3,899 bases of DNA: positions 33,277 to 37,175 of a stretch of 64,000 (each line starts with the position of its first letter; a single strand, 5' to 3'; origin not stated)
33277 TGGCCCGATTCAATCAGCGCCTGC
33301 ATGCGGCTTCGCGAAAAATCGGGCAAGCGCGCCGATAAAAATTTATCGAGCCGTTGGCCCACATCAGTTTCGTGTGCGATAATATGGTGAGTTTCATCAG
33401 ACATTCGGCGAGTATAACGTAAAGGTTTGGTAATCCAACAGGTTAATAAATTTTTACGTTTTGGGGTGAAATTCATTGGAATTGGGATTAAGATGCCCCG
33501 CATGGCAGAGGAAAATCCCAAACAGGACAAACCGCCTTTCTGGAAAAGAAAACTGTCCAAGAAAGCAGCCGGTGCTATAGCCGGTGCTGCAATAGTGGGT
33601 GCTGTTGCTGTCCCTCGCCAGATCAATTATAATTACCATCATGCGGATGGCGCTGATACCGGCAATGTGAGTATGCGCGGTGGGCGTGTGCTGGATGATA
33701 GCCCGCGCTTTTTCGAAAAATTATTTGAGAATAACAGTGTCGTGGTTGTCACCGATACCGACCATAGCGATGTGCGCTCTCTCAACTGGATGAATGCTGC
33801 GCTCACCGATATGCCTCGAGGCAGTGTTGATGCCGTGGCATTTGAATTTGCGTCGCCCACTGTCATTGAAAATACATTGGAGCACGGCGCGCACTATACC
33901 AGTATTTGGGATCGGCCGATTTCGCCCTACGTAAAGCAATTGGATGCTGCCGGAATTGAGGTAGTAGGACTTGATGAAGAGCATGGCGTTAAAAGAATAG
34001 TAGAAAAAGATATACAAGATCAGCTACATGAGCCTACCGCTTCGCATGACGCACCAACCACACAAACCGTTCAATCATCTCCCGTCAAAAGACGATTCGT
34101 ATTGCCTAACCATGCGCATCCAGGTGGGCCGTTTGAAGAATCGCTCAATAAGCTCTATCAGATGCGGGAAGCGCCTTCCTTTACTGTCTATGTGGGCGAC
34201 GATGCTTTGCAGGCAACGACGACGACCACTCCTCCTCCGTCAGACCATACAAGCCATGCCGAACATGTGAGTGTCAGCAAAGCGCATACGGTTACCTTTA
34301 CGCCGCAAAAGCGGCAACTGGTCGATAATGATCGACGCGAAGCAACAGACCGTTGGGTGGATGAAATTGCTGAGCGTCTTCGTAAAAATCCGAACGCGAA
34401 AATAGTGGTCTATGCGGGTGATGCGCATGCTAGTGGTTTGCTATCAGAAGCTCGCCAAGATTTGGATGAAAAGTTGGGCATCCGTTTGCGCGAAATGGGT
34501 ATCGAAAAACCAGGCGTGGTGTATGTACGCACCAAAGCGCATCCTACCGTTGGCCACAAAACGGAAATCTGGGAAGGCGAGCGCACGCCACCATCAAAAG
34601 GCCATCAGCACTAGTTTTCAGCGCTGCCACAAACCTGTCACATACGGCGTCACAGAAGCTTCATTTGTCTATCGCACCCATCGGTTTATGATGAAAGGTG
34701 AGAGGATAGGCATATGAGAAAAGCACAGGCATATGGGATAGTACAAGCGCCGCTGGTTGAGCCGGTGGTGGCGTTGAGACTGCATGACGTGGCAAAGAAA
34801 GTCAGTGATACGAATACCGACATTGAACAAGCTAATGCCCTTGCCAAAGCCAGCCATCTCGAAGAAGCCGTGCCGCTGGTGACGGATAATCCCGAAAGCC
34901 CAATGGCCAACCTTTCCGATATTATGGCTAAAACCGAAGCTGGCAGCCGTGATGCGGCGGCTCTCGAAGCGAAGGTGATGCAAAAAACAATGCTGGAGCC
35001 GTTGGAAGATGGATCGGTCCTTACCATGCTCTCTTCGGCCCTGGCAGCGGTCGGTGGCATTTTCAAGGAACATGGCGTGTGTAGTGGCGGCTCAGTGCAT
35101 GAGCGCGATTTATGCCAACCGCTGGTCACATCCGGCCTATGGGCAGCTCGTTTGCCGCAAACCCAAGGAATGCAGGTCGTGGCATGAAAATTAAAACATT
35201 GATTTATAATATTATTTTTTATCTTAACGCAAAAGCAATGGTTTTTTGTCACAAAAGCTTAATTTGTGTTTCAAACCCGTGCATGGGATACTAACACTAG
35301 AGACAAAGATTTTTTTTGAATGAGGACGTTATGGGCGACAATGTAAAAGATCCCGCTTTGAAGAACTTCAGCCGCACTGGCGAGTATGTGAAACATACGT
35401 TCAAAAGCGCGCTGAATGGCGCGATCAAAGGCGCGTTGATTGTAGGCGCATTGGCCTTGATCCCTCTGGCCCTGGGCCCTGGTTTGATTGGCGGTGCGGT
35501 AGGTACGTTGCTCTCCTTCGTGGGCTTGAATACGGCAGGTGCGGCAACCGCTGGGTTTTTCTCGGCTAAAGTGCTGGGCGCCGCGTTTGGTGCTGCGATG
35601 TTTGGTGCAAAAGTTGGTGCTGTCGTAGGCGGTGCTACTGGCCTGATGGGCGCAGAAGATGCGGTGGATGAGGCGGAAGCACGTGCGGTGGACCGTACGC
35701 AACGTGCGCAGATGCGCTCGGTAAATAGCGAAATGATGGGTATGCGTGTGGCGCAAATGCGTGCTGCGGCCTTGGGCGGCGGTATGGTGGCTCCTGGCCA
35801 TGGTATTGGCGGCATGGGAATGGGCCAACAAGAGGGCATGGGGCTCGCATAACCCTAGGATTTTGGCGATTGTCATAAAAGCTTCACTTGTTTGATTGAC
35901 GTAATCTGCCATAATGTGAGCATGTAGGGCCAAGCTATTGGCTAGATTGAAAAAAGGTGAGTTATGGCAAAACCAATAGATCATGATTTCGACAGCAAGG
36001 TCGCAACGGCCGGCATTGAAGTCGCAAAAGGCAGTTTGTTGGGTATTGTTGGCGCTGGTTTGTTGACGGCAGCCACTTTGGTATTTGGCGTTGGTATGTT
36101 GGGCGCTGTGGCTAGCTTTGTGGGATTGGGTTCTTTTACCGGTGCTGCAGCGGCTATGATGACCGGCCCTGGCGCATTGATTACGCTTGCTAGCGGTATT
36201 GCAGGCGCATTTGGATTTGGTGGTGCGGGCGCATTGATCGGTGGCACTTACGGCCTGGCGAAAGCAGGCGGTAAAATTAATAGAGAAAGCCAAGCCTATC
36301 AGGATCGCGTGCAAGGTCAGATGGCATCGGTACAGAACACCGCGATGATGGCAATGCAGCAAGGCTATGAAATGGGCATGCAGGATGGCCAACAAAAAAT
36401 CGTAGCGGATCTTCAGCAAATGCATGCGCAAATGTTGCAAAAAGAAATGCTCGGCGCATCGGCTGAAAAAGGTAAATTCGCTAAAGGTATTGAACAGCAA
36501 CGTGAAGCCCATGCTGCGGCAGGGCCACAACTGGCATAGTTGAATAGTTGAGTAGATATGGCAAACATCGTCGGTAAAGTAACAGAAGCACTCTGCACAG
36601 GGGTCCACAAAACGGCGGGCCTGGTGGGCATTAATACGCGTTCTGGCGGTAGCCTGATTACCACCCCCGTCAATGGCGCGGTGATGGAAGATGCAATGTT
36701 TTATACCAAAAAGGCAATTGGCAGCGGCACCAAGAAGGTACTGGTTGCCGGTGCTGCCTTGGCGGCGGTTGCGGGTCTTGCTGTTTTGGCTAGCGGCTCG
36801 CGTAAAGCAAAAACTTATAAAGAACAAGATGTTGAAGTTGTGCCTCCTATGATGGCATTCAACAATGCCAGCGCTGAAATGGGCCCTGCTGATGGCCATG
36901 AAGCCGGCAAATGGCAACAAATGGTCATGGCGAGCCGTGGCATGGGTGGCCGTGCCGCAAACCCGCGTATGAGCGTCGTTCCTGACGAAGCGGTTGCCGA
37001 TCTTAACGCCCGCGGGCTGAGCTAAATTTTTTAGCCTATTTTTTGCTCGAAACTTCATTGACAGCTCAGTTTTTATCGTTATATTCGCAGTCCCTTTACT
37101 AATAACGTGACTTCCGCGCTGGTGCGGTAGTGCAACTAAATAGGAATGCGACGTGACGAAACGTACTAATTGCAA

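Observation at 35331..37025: Paralogous glycine-zipper membrane proteins with strongly Met-rich tails plus a single-TM partner: no family I can name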

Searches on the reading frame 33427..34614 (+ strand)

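Call 3: search_protein_families(library=pfam, proteins=[window:33427-34614:+], max_evalue=1)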
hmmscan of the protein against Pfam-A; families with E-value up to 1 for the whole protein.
window:33427-34614:+ (395 aa): 4 families
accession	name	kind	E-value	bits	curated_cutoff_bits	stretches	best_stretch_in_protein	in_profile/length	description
PF21818.3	DUF6884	-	0.031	14.9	30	1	296-359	64-126/135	Family of unknown function (DUF6884)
PF18844.6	baeRF_family2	-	0.055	14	26.9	1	270-342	22-94/149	Bacterial archaeo-eukaryotic release factor family 2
PF22079.1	HopBA1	-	0.058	13.6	27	0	297-338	64-105/193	Type III effector protein HopBA1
PF23461.1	ZMYND11_CC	-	0.076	13.8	27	1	299-321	18-40/54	ZMYND11 protein coiled-coil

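Call 4: search_protein_families(library=ncbifam, proteins=[window:33427-34614:+], max_evalue=1)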
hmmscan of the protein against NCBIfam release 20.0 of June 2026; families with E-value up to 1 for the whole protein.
window:33427-34614:+ (395 aa): 0 families

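Call 67: search_protein_families(library=padloc, proteins=[window:33493-34614:+], max_evalue=0.1)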
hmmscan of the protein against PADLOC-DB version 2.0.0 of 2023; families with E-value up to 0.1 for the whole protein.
window:33493-34614:+ (373 aa): 0 families

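Call 68: search_protein_families(library=phrogs, proteins=[window:33493-34614:+], max_evalue=0.1)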
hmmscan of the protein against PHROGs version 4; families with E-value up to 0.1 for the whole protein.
window:33493-34614:+ (373 aa): 0 families

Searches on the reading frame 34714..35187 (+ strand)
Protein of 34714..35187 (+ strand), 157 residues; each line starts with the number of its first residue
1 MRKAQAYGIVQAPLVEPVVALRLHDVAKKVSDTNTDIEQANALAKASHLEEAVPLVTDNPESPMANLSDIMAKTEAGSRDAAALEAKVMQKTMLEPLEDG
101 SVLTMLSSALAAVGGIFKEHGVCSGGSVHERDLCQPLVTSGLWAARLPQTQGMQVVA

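Call 3: search_protein_families(library=pfam, proteins=[window:34714-35187:+], max_evalue=1)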
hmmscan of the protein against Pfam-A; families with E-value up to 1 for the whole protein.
window:34714-35187:+ (157 aa): 1 family
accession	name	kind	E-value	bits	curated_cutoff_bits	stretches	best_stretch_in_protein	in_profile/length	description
PF14848.11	HU-DNA_bdg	-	0.21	12.1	30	0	66-118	33-87/124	DNA-binding domain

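Call 4: search_protein_families(library=ncbifam, proteins=[window:34714-35187:+], max_evalue=1)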
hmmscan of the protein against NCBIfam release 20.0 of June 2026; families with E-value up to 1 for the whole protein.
window:34714-35187:+ (157 aa): 1 family
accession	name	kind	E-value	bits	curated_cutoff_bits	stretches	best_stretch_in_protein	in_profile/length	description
TIGR03127.2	RuMP_HxlB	equivalog_domain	0.032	14.1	160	1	41-85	90-134/178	6-phospho-3-hexuloisomerase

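Call 67: search_protein_families(library=padloc, proteins=[window:34714-35187:+], max_evalue=0.1)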
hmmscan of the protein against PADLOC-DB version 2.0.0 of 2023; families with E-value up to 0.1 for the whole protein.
window:34714-35187:+ (157 aa): 0 families

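Call 68: search_protein_families(library=phrogs, proteins=[window:34714-35187:+], max_evalue=0.1)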
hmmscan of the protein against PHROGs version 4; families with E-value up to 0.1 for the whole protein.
window:34714-35187:+ (157 aa): 1 family
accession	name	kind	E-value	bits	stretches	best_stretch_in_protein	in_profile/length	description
phrog_14111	-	unknown function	0.036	15.5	1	71-113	1-39/97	-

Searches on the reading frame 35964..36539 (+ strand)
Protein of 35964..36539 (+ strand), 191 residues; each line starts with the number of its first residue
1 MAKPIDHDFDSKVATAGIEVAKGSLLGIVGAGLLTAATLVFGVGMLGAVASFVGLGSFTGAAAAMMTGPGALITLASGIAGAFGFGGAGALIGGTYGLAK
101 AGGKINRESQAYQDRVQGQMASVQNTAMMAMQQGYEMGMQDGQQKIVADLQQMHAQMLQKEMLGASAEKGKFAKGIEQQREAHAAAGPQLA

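Call 3: search_protein_families(library=pfam, proteins=[window:35964-36539:+], max_evalue=1)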
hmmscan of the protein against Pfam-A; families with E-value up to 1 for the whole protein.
window:35964-36539:+ (191 aa): 0 families

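Call 4: search_protein_families(library=ncbifam, proteins=[window:35964-36539:+], max_evalue=1)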
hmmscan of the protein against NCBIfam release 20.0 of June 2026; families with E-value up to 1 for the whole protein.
window:35964-36539:+ (191 aa): 0 families

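Call 8: find_homologous_proteins(query=window:35964-36539:+, max_evalue=0.01)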
Query window:35964-36539:+ (191 aa): 1 proteins with E <= 0.01 among 2005 candidates.
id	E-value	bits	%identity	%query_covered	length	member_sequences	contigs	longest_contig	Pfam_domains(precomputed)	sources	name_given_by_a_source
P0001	1.2e-109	382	100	100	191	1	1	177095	-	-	-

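Call 9: find_related_loci(query=window:35964-36539:+, collection=genome_contigs, flank=6000)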
Query window:35964-36539:+ (191 aa) in genome_contigs; peptide patterns used: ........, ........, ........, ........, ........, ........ (x = any residue, [..] = any of these).
165 stretches matched a pattern, but none encodes a relative of the query by tblastn (E <= 1e-3).
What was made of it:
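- Tried and rejected: A single-sequence search of 5.8 billion protein clusters, and a genome scan with gz2 alone, found only the query itself (calls 8, 9).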

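Call 13: find_encoding_contigs(protein=P0001, flank=3000, max_places=4)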
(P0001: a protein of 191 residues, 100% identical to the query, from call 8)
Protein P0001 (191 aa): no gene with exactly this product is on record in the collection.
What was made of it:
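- Tried and rejected: The exact-sequence contig look-up for gz2 found nothing on record (call 13).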

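Call 24: find_homologous_proteins(query=A2, max_evalue=0.001)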
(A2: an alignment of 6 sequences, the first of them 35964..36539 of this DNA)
Query A2 (6 sequences) (191 aa, profile of the alignment): 11 proteins with E <= 0.001 among 8000 candidates.
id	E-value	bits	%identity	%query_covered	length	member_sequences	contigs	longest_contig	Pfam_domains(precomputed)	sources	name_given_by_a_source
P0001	2.7e-64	235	100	100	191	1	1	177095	-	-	-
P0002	1.0e-48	184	32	46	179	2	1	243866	-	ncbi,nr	ncbi:MAG: hypothetical protein SFW63_06415 [Alphaproteobacteria bacterium]|nr:hypothetical protein [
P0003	7.3e-38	148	30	24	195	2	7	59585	-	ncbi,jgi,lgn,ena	-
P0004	4.2e-37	146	30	35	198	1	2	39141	-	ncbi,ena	-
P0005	3.6e-35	139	33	100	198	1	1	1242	-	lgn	-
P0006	1.2e-34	138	32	54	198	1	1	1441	-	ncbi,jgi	jgi:hypothetical protein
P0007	4.6e-29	120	30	52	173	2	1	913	-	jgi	-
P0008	8.3e-28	115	32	59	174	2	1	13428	-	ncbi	-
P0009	1.7e-27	114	32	59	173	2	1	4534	-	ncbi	-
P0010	1.5e-26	111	28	46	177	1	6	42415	-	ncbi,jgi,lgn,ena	jgi:hypothetical protein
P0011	2.2e-18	85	32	70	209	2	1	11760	-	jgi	jgi:hypothetical protein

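Call 39: search_protein_representatives(alignment_id=A4)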
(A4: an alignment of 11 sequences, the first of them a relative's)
Query: 11 sequences, 186 profile positions. Proteins with E-value up to 0.001 (for the whole library): 126; up to 1e-10: 66; up to 1e-30: 4. The best 126 are listed.
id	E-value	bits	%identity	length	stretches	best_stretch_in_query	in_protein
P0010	7.0e-62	224.8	-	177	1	1-186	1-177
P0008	3.5e-60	219.2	-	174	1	1-186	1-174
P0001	3.0e-56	206.4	-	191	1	1-186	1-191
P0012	3.9e-38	147.4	-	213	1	1-185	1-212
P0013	6.2e-30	120.6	-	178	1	1-186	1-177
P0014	7.2e-30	120.4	-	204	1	1-186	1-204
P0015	2.8e-29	118.5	-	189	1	2-185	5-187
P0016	2.6e-27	112.1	-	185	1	1-186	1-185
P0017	2.2e-26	109.0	-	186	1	1-185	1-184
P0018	1.3e-25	106.6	-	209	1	1-180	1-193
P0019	1.9e-25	106.0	-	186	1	1-184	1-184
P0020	2.0e-25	106.0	-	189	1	1-186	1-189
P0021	2.2e-25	105.8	-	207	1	1-185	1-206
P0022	1.7e-24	102.9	-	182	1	1-185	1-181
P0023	2.5e-24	102.4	-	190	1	1-186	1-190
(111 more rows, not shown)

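Call 41: predict_structure(alignment_id=A4)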
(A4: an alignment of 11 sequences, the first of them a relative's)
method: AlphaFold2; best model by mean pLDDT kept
length: 191 residues; sequences in the alignment: 11
mean_pLDDT: 49.2   pTM: 0.24
mean pLDDT of the five models: 49.2, 46.2, 45.1, 44.5, 39.7
residues with pLDDT >= 90: 0; 70-90: 14; 50-70: 73; < 50: 104
segments of 3 or more residues with pLDDT < 50: 1-27, 29-33, 36-91, 93-97, 101-105, 189-191
pLDDT, mean of each block of 10 residues (from residue 1): 44 40 44 47 34 31 36 38 39 47 47 58 59 59 66 77 61 56 53 40
secondary structure, 60 per line:
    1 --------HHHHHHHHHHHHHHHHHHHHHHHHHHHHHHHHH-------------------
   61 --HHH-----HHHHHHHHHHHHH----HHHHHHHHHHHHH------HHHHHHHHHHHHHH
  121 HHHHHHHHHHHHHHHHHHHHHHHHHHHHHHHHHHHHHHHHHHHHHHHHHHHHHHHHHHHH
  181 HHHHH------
elements in order: H9-41 H71-83 H88-100 H107-185
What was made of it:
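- Tried and rejected: The first AF2 run, with 11 sequences, was uninformative (pLDDT 49) (call 41).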

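Call 43: search_protein_families(library=pfam, alignment_id=A6, max_evalue=0.01)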
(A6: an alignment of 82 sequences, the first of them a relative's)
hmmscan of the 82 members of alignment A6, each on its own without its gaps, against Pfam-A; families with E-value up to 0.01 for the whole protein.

A. member 1, P0001 (191 aa): 0 families

B. families by the number of members that match (of 82 scanned): 9 families
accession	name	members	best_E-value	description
PF10112.14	Halogen_Hydrol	1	0.0021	5-bromo-4-chloroindolyl phosphate hydrolysis protein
PF19180.5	DUF5862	1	0.0025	Family of unknown function (DUF5862)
PF21808.2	Dynamin-like_hel_bact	1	0.0027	Bacterial dynamin-like protein, helical domain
PF20721.2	C19orf12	1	0.0028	C19orf12-like protein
PF09811.14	Yae1_N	1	0.0048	Essential protein Yae1, N terminal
PF09932.14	DUF2164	1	0.0062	Uncharacterized conserved protein (DUF2164)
PF04347.18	FliO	1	0.0062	Flagellar biosynthesis protein, FliO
PF02382.20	RTX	1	0.009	N-terminal domain in RTX protein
PF10247.14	Romo1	1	0.0092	Reactive mitochondrial oxygen species modulator 1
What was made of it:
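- On Pfam glycine-zipper families (PF13488, PF13441, PF13436, PF05433) and transglycosylase-associated PF04226: None of 82 gz2-family members reached any such family; only single sub-threshold hits occurred (call 43).
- Weak sub-threshold resemblances to other Gly-zipper families appear in single members: C19orf12, Romo1 and the RTX N-terminal domain (call 43).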

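Call 47: predict_structure(alignment_id=A6)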
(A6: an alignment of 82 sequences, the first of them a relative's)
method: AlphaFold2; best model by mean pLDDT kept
length: 191 residues; sequences in the alignment: 82
mean_pLDDT: 68.7   pTM: 0.29
mean pLDDT of the five models: 68.7, 67.7, 67.7, 65.6, 62.7
residues with pLDDT >= 90: 20; 70-90: 75; 50-70: 59; < 50: 37
segments of 3 or more residues with pLDDT < 50: 35-50, 52-60, 64-70
pLDDT, mean of each block of 10 residues (from residue 1): 51 65 63 50 46 47 48 52 57 75 86 84 80 84 92 94 78 75 76 67
secondary structure, 60 per line:
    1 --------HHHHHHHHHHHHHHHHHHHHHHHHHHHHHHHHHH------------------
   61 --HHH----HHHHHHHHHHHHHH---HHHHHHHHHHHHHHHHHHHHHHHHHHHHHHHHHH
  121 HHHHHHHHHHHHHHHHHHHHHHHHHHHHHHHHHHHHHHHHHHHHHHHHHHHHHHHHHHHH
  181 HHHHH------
elements in order: H9-42 H70-83 H87-185
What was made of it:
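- AF2 with 82 sequences predicts one long helix over residues 87-185, with pLDDT 75-94 (call 47). The AF2 membrane core is low-confidence (pLDDT below 50 for residues 35-70) (call 47).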

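Call 49: search_solved_structures(query=A6, max_evalue=1)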
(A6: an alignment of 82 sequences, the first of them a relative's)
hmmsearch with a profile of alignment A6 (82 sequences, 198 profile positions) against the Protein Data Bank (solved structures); distinct sequences matched with E-value up to 1: 2.
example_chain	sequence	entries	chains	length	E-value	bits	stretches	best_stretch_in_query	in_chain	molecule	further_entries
6x65_N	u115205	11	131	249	0.047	16.6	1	60-97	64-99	Outer membrane protein, OmpA family protein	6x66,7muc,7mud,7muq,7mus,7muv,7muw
6rw9_A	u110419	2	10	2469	0.11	15.3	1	57-160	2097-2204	Insecticidal toxin protein TcdA4 | Insecticidal toxin protein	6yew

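Call 53: fold_search(model_id=the predicted structure, library=pdb)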
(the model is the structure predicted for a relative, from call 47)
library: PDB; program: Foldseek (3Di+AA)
matches with E <= 10: 0; with E <= 0.001: 0
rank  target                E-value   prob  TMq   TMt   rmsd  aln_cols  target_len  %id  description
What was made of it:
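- Tried and rejected: A PDB sequence profile search gave only E=0.05-0.1 noise, and Foldseek against PDB gave 0 hits (calls 49, 53).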

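Call 67: search_protein_families(library=padloc, proteins=[window:35964-36539:+], max_evalue=0.1)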
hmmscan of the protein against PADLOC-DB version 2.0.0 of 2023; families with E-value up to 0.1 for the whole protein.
window:35964-36539:+ (191 aa): 0 families

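Call 68: search_protein_families(library=phrogs, proteins=[window:35964-36539:+], max_evalue=0.1)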
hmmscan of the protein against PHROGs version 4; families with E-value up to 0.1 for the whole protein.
window:35964-36539:+ (191 aa): 0 families
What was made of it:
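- Tried and rejected: Curated libraries (Pfam, NCBIfam, PADLOC, PHROGs) returned nothing (calls 3, 4, 43, 67, 68).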

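Call 84: find_encoding_contigs(protein=P0010, flank=10000, max_places=3)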
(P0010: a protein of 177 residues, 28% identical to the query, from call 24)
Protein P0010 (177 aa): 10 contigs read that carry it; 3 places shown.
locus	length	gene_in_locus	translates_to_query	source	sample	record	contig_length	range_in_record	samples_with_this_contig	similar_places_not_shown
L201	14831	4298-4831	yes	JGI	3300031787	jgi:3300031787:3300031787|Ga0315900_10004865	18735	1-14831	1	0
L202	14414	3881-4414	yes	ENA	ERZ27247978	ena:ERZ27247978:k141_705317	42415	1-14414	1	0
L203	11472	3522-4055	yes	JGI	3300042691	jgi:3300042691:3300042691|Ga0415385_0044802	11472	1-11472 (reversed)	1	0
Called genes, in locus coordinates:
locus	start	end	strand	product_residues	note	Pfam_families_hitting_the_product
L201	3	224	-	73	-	PF10049:DUF2283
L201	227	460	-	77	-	-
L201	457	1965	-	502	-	PF00939:Na_sulph_symp, PF03600:CitMHS, PF06808:DctM (weak)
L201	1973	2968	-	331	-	PF01479:S4, PF00849:PseudoU_synth_2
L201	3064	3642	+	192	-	-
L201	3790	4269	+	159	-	-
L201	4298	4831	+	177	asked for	-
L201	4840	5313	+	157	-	-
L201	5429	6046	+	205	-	PF00163:Ribosomal_S4, PF01479:S4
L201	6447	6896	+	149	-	PF02381:MraZ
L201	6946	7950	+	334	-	PF01795:Methyltransf_5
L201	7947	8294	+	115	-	-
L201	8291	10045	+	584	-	PF03717:PBP_dimer, PF00905:Transpeptidase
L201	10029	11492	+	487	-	PF01225:Mur_ligase, PF08245:Mur_ligase_M, PF02875:Mur_ligase_C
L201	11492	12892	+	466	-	PF01225:Mur_ligase, PF08245:Mur_ligase_M, PF02875:Mur_ligase_C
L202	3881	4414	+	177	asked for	-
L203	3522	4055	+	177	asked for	-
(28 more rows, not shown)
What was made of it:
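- On CdzC/CdzD-type bacteriocin system: The same is true on metagenome contigs (call 84).
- Three independently annotated metagenome contigs show the same genes (call 84).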

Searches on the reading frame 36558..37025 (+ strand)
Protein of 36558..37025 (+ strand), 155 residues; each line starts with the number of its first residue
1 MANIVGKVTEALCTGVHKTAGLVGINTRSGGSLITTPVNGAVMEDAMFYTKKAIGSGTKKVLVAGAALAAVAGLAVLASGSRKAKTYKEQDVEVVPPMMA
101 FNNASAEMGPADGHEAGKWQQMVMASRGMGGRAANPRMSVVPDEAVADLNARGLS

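Call 3: search_protein_families(library=pfam, proteins=[window:36558-37025:+], max_evalue=1)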
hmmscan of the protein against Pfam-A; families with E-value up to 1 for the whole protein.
window:36558-37025:+ (155 aa): 0 families

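Call 4: search_protein_families(library=ncbifam, proteins=[window:36558-37025:+], max_evalue=1)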
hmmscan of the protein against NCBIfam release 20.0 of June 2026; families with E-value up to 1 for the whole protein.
window:36558-37025:+ (155 aa): 2 families
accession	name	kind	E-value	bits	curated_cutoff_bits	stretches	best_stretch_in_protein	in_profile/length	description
TIGR01466.1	cobJ_cbiH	equivalog_domain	0.0057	16.3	246.35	1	48-111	57-121/239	precorrin-3B C(17)-methyltransferase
TIGR01157.1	pufL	equivalog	0.13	11.6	266.2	1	66-126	5-60/239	photosynthetic reaction center subunit L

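Call 67: search_protein_families(library=padloc, proteins=[window:36558-37025:+], max_evalue=0.1)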
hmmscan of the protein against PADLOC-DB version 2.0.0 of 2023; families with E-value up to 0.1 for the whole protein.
window:36558-37025:+ (155 aa): 0 families

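Call 68: search_protein_families(library=phrogs, proteins=[window:36558-37025:+], max_evalue=0.1)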
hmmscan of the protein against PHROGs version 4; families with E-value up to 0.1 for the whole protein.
window:36558-37025:+ (155 aa): 0 families
